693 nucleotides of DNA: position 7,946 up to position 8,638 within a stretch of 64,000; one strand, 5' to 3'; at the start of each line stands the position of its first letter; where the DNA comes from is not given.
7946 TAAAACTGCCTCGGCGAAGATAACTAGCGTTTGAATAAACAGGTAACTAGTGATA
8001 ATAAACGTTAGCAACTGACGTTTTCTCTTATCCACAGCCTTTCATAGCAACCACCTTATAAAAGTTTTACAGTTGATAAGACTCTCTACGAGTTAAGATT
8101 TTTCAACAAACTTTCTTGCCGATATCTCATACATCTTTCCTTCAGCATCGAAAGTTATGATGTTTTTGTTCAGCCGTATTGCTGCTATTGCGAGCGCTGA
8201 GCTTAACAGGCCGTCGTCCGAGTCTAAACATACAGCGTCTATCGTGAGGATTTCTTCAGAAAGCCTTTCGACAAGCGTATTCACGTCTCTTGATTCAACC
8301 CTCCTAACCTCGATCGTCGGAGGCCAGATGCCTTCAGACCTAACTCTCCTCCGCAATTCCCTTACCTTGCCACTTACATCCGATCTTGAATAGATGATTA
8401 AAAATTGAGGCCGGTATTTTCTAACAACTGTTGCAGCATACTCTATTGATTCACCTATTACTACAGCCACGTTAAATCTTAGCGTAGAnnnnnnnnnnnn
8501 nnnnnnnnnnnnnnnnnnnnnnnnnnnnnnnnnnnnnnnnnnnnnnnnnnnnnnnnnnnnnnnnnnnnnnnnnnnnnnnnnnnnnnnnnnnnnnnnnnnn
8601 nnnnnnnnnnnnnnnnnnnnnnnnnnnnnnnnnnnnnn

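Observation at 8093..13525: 1810-aa single-ORF fusion of a complete GH2-like ectodomain to an orphan FtsX/MacB-type permease module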

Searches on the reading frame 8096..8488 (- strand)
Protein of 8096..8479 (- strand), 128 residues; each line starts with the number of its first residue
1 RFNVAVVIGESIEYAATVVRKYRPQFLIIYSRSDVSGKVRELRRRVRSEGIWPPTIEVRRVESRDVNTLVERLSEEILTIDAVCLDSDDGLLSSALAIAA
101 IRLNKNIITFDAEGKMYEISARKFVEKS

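Call 56: search_protein_representatives(alignment_id=A4)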
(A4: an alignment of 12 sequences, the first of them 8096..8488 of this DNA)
Query: 12 sequences, 132 profile positions. Proteins with E-value up to 0.001 (for the whole library): 50; up to 1e-10: 21; up to 1e-30: 8. The best 50 are listed.
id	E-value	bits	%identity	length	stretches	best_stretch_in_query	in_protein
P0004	1.2e-59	216.1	-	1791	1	1-130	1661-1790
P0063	4.1e-58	211.1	-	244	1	1-131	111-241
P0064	4.1e-58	211.1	-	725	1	1-131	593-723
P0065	1.3e-53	196.5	-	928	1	1-131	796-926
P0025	1.4e-44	167.2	-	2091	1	2-128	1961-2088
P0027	5.4e-39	149.2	-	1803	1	1-130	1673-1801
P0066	8.4e-36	138.9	-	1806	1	1-128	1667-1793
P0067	1.4e-31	125.2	-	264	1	2-128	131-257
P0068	2.1e-30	121.4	-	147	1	1-129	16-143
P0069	1.7e-29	118.5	-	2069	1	1-128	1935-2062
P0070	1.2e-28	115.7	-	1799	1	1-128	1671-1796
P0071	8.5e-28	113.0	-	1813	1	1-129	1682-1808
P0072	3.1e-23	98.2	-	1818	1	5-128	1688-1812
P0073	4.0e-19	84.9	-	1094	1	1-121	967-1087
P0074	8.1e-14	67.7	-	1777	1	1-128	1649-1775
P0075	1.9e-13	66.5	-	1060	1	5-121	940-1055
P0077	2.8e-12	62.8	-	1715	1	6-124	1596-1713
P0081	1.1e-10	57.6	-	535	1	2-113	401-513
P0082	2.4e-09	53.3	-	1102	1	2-120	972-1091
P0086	5.7e-08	48.8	-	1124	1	2-122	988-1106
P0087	6.2e-08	48.7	-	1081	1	1-124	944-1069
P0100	2.0e-05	40.6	-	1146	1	5-114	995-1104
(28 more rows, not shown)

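Call 58: search_protein_families(library=pfam, proteins=[P0073, P0075, P0082, P0086, P0100, P0077, P0074, P0081], max_evalue=0.001)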
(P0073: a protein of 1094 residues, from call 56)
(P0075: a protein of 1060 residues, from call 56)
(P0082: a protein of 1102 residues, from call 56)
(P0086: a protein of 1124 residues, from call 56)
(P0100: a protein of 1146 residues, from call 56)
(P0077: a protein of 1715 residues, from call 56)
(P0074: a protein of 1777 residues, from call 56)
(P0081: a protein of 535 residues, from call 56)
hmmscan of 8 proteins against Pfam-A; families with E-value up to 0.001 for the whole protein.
P0073 (1094 aa): 2 families
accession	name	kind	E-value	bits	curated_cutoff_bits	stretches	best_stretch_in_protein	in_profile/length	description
PF02687.27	FtsX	-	1.5e-13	51.3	25.5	1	720-831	4-117/120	FtsX-like permease C-terminal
PF12704.14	MacB_PCD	-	0.00078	20.2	27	0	463-640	1-177/207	MacB-like periplasmic core domain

P0075 (1060 aa): 2 families
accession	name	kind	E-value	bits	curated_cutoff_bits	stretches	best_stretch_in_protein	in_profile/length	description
PF02687.27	FtsX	-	3e-17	63.2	25.5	1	688-799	3-116/120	FtsX-like permease C-terminal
PF12704.14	MacB_PCD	-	0.00036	21.3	27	1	427-590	4-157/207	MacB-like periplasmic core domain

P0082 (1102 aa): 4 families
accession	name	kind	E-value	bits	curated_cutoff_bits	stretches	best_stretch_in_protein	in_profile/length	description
PF02687.27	FtsX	-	1.4e-11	44.9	25.5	1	723-831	6-117/120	FtsX-like permease C-terminal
PF12704.14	MacB_PCD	-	5.5e-09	37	27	1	464-635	15-175/207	MacB-like periplasmic core domain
PF13620.12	CarboxypepD_reg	-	8.6e-09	36.1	32.3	1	42-94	2-58/82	Carboxypeptidase regulatory-like domain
PF13715.12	CarbopepD_reg_2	-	2.7e-05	24.5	32.2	1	42-90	1-50/88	CarboxypepD_reg-like domain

P0086 (1124 aa): 2 families
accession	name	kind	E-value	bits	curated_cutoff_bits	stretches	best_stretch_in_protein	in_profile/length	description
PF02687.27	FtsX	-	9.2e-14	52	25.5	1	740-854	3-118/120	FtsX-like permease C-terminal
PF12704.14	MacB_PCD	-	6.2e-06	27.1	27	1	535-650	67-172/207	MacB-like periplasmic core domain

P0100 (1146 aa): 2 families
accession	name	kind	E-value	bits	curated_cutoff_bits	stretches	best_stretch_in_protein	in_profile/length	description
PF02687.27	FtsX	-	5.7e-10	39.7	25.5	1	742-851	6-117/120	FtsX-like permease C-terminal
PF12704.14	MacB_PCD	-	3.5e-05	24.6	27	1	465-635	1-157/207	MacB-like periplasmic core domain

P0077 (1715 aa): 4 families
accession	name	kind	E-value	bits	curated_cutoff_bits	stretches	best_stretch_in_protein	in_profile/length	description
PF02687.27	FtsX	-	2.8e-14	53.6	25.5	1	1340-1447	6-115/120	FtsX-like permease C-terminal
PF02837.24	Glyco_hydro_2_N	-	5.4e-08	33.4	28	1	57-175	34-135/169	Glycosyl hydrolases family 2, sugar binding domain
PF12704.14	MacB_PCD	-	5.3e-06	27.3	27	1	1084-1254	4-172/207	MacB-like periplasmic core domain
PF00703.27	Glyco_hydro_2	-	0.00033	21.8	23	1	214-317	9-109/109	Glycosyl hydrolases family 2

P0074 (1777 aa): 6 families
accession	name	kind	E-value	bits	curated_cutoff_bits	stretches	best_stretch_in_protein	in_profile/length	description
PF02687.27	FtsX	-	5.2e-13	49.5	25.5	1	1404-1512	5-115/120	FtsX-like permease C-terminal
PF02836.23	Glyco_hydro_2_C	-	2.3e-11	43.9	21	1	285-447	5-163/302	Glycosyl hydrolases family 2, TIM barrel domain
PF02837.24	Glyco_hydro_2_N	-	4.8e-10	40.1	28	1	44-115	63-138/169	Glycosyl hydrolases family 2, sugar binding domain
PF22666.2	Glyco_hydro_2_N2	-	1.7e-05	25.4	27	1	44-121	46-124/167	Glycosyl hydrolase 2 galactose-binding domain-like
PF12704.14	MacB_PCD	-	0.00019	22.2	27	1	1141-1317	1-174/207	MacB-like periplasmic core domain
PF13364.12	BetaGal_ABD2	-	0.00054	21.1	23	0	23-116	10-108/112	Beta-galactosidase second all-beta domain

P0081 (535 aa): 1 family
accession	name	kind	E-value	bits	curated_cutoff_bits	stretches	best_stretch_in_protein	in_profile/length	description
PF02687.27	FtsX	-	2.6e-13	50.5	25.5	1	152-263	6-118/120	FtsX-like permease C-terminal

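Call 59: find_encoding_contigs(protein=P0075, flank=10000, max_places=2)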
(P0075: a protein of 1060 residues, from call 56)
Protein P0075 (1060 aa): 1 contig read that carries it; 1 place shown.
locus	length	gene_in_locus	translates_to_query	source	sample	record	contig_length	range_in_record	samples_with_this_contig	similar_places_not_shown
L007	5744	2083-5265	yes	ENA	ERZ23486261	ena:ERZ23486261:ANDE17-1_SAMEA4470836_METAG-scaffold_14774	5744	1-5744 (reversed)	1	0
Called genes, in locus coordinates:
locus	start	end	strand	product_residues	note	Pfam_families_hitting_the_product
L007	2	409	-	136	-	?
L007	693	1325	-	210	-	-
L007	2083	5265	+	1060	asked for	PF02687:FtsX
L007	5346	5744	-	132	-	?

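Call 63: find_encoding_contigs(protein=P0074, flank=10000, max_places=2)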
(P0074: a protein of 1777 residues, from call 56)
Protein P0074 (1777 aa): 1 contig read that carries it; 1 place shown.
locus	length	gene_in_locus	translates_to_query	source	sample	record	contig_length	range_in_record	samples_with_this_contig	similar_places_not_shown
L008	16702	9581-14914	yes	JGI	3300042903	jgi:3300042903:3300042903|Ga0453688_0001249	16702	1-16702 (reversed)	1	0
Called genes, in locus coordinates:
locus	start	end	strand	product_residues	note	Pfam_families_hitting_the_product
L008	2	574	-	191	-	?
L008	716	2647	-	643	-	-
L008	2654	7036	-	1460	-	PF04389:Peptidase_M28, PF12704:MacB_PCD (faint), PF02687:FtsX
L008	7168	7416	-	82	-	-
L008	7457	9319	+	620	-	PF20581:DUF6785, PF20580:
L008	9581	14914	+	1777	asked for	PF02837:Glyco_hydro_2_N (weak), PF02836:Glyco_hydro_2_C, PF02687:FtsX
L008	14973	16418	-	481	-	-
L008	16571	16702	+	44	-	?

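Call 64: find_encoding_contigs(protein=P0082, flank=10000, max_places=2)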
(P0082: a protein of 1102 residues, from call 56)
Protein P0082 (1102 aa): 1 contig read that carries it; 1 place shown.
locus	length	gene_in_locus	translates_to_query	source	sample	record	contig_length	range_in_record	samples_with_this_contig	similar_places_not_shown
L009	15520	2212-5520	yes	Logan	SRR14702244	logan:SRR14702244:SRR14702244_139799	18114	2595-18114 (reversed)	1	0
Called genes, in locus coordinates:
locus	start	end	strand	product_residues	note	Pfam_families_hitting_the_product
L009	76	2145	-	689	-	PF03747:ADP_ribosyl_GH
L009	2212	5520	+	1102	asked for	PF13620:CarboxypepD_reg, PF12704:MacB_PCD, PF02687:FtsX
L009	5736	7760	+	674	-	PF20581:DUF6785, PF20580:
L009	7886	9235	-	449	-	PF03747:ADP_ribosyl_GH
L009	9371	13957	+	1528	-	PF02687:FtsX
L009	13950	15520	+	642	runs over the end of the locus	-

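Call 65: find_encoding_contigs(protein=P0086, flank=10000, max_places=2)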
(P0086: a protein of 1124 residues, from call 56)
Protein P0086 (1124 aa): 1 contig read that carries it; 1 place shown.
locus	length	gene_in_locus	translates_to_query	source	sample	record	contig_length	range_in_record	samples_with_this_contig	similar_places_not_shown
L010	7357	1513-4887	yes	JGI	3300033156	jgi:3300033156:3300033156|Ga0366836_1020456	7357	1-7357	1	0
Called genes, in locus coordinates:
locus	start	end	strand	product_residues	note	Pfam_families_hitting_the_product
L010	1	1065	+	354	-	?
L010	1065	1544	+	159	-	PF17132:Glyco_hydro_106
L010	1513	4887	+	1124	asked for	PF12704:MacB_PCD (weak), PF02687:FtsX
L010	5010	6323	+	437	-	PF00884:Sulfatase, PF01663:Phosphodiest (faint), PF16347:SGSH_C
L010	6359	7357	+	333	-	?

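Call 67: find_related_loci(query=A4, collection=genome_contigs, flank=10000)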
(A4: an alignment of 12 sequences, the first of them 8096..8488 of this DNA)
Query A4 (131 aa) in genome_contigs; peptide patterns used: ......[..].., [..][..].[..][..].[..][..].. (x = any residue, [..] = any of these).
49 stretches matched a pattern; 21 encode a relative of the query (tblastn E <= 1e-3); 21 distinct loci.
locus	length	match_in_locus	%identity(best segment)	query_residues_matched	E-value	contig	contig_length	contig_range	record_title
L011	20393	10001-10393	98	1-131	3e-82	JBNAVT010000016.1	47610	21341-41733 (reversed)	MAG: Thermoproteota archaeon isolate Kamch4342-D-MF-045 bin3.fa-16, whole genome shotgun sequence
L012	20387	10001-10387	95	1-129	3e-80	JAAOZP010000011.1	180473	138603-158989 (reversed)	MAG: Thaumarchaeota archaeon isolate SJ3.Bin56 k141_126838, whole genome shotgun sequence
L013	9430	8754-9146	92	1-131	3e-79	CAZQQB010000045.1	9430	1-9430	MAG TPA_asm: uncultured Nitrososphaerota archaeon isolate binchicken_co40_19 genome assembly, contig: NODE_3330_length_9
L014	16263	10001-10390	88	1-130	1e-76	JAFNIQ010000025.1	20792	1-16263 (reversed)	MAG: Candidatus Brockarchaeota archaeon isolate GD2_1 GD2_1_scaffold_818_curated, whole genome shotgun sequence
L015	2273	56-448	89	1-131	1e-77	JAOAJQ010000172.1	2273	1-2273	MAG: Crenarchaeota archaeon isolate SKW236 NODE_171_length_2273_cov_2.494080, whole genome shotgun sequence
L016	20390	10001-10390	89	1-130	3e-71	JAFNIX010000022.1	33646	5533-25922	MAG: Candidatus Brockarchaeota archaeon isolate DRTY-6.bins.80 NODE_22_length_33646_cov_5.56865, whole genome shotgun se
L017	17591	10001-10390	91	1-130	5e-69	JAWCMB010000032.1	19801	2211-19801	MAG: Thermoproteota archaeon isolate JZ-2_201705_bins_26 JZ-2_201705_bins_26_scaffold_32, whole genome shotgun sequence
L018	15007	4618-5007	87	1-130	3e-66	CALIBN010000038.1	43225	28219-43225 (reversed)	MAG: uncultured archaeon isolate S1_Bin_MAXBIN__053_sub_1 genome assembly, contig: c_000001634984, whole genome shotgun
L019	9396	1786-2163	65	4-129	6e-57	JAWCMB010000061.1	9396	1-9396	MAG: Thermoproteota archaeon isolate JZ-2_201705_bins_26 JZ-2_201705_bins_26_scaffold_61, whole genome shotgun sequence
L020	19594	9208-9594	61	1-129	1e-52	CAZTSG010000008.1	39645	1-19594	MAG TPA_asm: uncultured Nitrososphaerota archaeon isolate SRP104967_co1_30 genome assembly, contig: NODE_298_length_3964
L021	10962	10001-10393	66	1-131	2e-52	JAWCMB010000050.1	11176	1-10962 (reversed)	MAG: Thermoproteota archaeon isolate JZ-2_201705_bins_26 JZ-2_201705_bins_26_scaffold_50, whole genome shotgun sequence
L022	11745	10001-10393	66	1-131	2e-52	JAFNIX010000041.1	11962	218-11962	MAG: Candidatus Brockarchaeota archaeon isolate DRTY-6.bins.80 NODE_41_length_11962_cov_4.29176, whole genome shotgun se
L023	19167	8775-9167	65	1-131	2e-52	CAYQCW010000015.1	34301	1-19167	MAG TPA_asm: uncultured Nitrososphaerota archaeon isolate binchicken_co40_87 genome assembly, contig: NODE_890_length_34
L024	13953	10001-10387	60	1-129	6e-52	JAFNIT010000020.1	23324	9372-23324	MAG: Candidatus Brockarchaeota archaeon isolate QC4_43 QC4_scaffold_1389_curated, whole genome shotgun sequence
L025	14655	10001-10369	63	7-129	2e-51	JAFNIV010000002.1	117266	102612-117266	MAG: Candidatus Brockarchaeota archaeon isolate DRTY-1.bins.18 NODE_2_length_117266_cov_15.959305, whole genome shotgun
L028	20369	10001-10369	63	7-129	2e-50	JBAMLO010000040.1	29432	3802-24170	MAG: Nitrososphaera sp. isolate MAG7 ExploCarb_3808S_S2_422_length_29432_cov_10, whole genome shotgun sequence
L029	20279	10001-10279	31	1-93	2e-15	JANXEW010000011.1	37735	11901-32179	MAG: Thermofilaceae archaeon isolate SKYB99 NODE_11_length_37735_cov_11.294758, whole genome shotgun sequence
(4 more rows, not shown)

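Call 71: search_protein_families(library=pfam, proteins=[L028:10571-11665:+, L028:11669-12100:+, L028:12107-12901:+, L028:12885-13721:+, L028:3975-4937:-, L028:2975-3955:-, L029:556-2571:-, L029:2626-4929:-, L029:10379-11005:-, L029:11002-11934:-], max_evalue=0.01)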
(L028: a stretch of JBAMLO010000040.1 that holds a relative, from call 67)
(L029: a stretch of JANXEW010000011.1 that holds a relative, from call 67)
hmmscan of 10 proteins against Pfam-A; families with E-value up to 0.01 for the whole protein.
L028:10571-11665:+ (364 aa): 1 family
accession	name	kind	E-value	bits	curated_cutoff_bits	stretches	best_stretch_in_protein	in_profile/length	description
PF01297.22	ZnuA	-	2.1e-33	116.3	29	1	51-320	1-261/263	Zinc-uptake complex component A periplasmic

L028:11669-12100:+ (143 aa): 3 families
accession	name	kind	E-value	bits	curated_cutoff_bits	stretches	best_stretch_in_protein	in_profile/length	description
PF02742.21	Fe_dep_repr_C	-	3.4e-21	75.5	27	1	67-135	1-69/70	Iron dependent repressor, metal binding and dimerisation domain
PF01325.25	Fe_dep_repress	-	1.6e-05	25.4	26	1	6-58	3-54/60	Iron dependent repressor, N-terminal DNA binding domain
PF13545.12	HTH_Crp_2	-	0.00018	21.9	27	1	26-68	22-63/70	Crp-like helix-turn-helix domain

L028:12107-12901:+ (264 aa): 8 families
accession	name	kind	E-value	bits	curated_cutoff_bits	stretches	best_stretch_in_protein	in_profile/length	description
PF00005.33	ABC_tran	-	1.4e-30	107.1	25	1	24-174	1-137/137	ABC transporter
PF13304.12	AAA_21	-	1.3e-12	48.9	27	2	109-208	209-302/304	AAA domain, putative AbiEii toxin, Type IV TA system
PF02463.25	SMC_N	-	1e-06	28.8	40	1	32-209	22-202/220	RecF/RecN/SMC N terminal domain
PF13476.12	AAA_23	-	0.00076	20.6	27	1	36-54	21-39/201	AAA domain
PF13558.12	SbcC_Walker_B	-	0.00092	19.9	27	0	123-189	10-89/90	SbcC/RAD50-like, Walker B motif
PF13401.12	AAA_22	-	0.0032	18.2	27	0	36-78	7-33/130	AAA domain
PF01637.24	ATPase_2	-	0.0064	16.8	33.2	0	36-191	22-139/225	ATPase domain predominantly from Archaea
PF00437.27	T2SSE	-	0.0077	15.4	24.9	0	8-65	118-173/370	Type II/IV secretion system protein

L028:12885-13721:+ (278 aa): 1 family
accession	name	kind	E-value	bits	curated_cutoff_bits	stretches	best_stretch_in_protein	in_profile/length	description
PF00950.22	ABC-3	-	8.2e-44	150.5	20.1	1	13-271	6-257/258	ABC 3 transport family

L028:3975-4937:- (320 aa): 10 families
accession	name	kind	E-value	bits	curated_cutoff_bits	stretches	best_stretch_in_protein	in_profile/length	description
PF01370.27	Epimerase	-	1.1e-54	185.8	20.9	1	7-240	1-240/240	NAD dependent epimerase/dehydratase family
PF16363.11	GDP_Man_Dehyd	-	3.5e-48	165.2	27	1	8-308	1-331/332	GDP-mannose 4,6 dehydratase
PF01073.25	3Beta_HSD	-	2e-21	76.7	22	1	8-219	1-221/280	3-beta hydroxysteroid dehydrogenase/isomerase family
PF02719.21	Polysacc_synt_2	-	4.3e-18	65.9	20.2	1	7-273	1-266/293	Polysaccharide biosynthesis protein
PF04321.23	RmlD_sub_bind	-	2.5e-17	63.3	27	1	6-262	2-235/287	RmlD substrate binding domain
PF13460.12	NAD_binding_10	-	1.3e-15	58.2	27.2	1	11-168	1-141/184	NAD(P)H-binding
PF07993.18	NAD_binding_4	-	7.2e-13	48.7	20.1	1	9-187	1-216/258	Male sterility protein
PF05368.20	NmrA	-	2.2e-05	24.6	27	1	5-122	3-107/298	NmrA-like family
PF00106.31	adh_short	-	0.00037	20.5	26.6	0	7-73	3-70/195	short chain dehydrogenase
PF00056.29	Ldh_1_N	-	0.0015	19.1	27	1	6-117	2-113/141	lactate/malate dehydrogenase, NAD binding domain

L028:2975-3955:- (326 aa): 6 families
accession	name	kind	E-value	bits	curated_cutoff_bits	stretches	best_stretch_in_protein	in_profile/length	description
PF02744.22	GalP_UDP_tr_C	-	3.5e-21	76.1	29.2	1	162-314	2-154/165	Galactose-1-phosphate uridyl transferase, C-terminal domain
PF01087.27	GalP_UDP_transf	-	4.6e-20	73.3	22.1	1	8-155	14-184/184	Galactose-1-phosphate uridyl transferase, N-terminal domain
PF16285.10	DUF4931_N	-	6.1e-10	39.7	24.1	1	28-151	13-121/124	Domain of unknown function (DUF4931) N-terminal domain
PF01230.28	HIT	-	0.00026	22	21.5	0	189-256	7-74/98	HIT domain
PF11969.13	DcpS_C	-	0.00039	21.3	24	1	175-275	2-97/114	Scavenger mRNA decapping enzyme C-term binding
PF16268.10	DUF4921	-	0.0036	16.7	28.5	1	98-208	194-301/425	Domain of unknown function (DUF4921)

L029:556-2571:- (671 aa): 0 families

L029:2626-4929:- (767 aa): 0 families

L029:10379-11005:- (208 aa): 1 family
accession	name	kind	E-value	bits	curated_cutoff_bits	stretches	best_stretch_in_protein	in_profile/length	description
PF01351.25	RNase_HII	-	4.5e-39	134.9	25.8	1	4-204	1-198/199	Ribonuclease HII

L029:11002-11934:- (310 aa): 2 families
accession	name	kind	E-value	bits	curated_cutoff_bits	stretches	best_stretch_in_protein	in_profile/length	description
PF00583.31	Acetyltransf_1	-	1.1e-08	35.8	20.7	1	210-278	23-95/116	Acetyltransferase (GNAT) family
PF13508.13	Acetyltransf_7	-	9.9e-07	29.5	27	1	219-291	2-78/84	Acetyltransferase (GNAT) domain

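Call 75: search_protein_families(library=ncbifam, proteins=[L029:556-2571:-], max_evalue=10)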
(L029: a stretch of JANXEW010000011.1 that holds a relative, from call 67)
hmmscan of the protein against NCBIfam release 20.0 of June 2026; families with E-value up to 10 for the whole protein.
L029:556-2571:- (671 aa): 0 families

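Call 91: search_protein_families(library=pfam, proteins=[window:8096-8479:-], max_evalue=1)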
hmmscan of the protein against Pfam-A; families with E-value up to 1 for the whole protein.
window:8096-8479:- (128 aa): 0 families

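Call 96: find_encoding_contigs(protein=P0100, flank=10000, max_places=2)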
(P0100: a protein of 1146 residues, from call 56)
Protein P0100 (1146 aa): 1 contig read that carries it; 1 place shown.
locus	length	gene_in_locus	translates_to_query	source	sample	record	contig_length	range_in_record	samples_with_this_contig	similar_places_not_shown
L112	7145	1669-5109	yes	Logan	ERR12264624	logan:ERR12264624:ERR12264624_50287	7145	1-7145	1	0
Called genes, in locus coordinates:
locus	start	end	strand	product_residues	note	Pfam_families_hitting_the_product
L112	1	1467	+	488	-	?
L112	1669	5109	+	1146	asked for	PF02687:FtsX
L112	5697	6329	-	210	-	-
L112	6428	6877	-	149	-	PF01951:Archease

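Call 97: find_encoding_contigs(protein=P0087, flank=10000, max_places=2)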
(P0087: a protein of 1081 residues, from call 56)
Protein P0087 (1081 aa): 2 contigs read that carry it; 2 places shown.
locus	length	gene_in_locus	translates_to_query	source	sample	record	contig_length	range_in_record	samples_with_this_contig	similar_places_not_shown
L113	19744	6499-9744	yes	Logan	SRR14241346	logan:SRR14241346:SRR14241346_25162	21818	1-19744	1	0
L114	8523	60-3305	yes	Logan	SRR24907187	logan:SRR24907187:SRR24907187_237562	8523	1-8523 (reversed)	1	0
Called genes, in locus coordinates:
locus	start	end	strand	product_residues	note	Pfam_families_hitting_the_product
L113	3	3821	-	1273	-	?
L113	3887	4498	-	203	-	-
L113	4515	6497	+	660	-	PF01522:Polysacc_deac_1 (weak), PF10096:DUF2334 (weak)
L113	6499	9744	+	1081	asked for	PF02687:FtsX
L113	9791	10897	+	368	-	PF00005:ABC_tran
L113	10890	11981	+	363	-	PF00005:ABC_tran, PF13304:AAA_21 (faint), PF08402:TOBE_2 (faint)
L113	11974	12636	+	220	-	PF01865:PhoU_div, PF01895:PhoU (faint)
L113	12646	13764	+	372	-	PF13531:SBP_bac_11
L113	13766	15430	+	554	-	PF00528:BPD_transp_1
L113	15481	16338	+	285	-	-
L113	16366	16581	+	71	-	-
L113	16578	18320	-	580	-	PF01510:Amidase_2, PF02638:GHL10, PF14871:GHL6, PF00704:Glyco_hydro_18 (weak)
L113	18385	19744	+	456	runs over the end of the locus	PF13231:PMT_2 (weak)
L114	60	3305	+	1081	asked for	PF02687:FtsX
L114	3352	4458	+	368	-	PF00005:ABC_tran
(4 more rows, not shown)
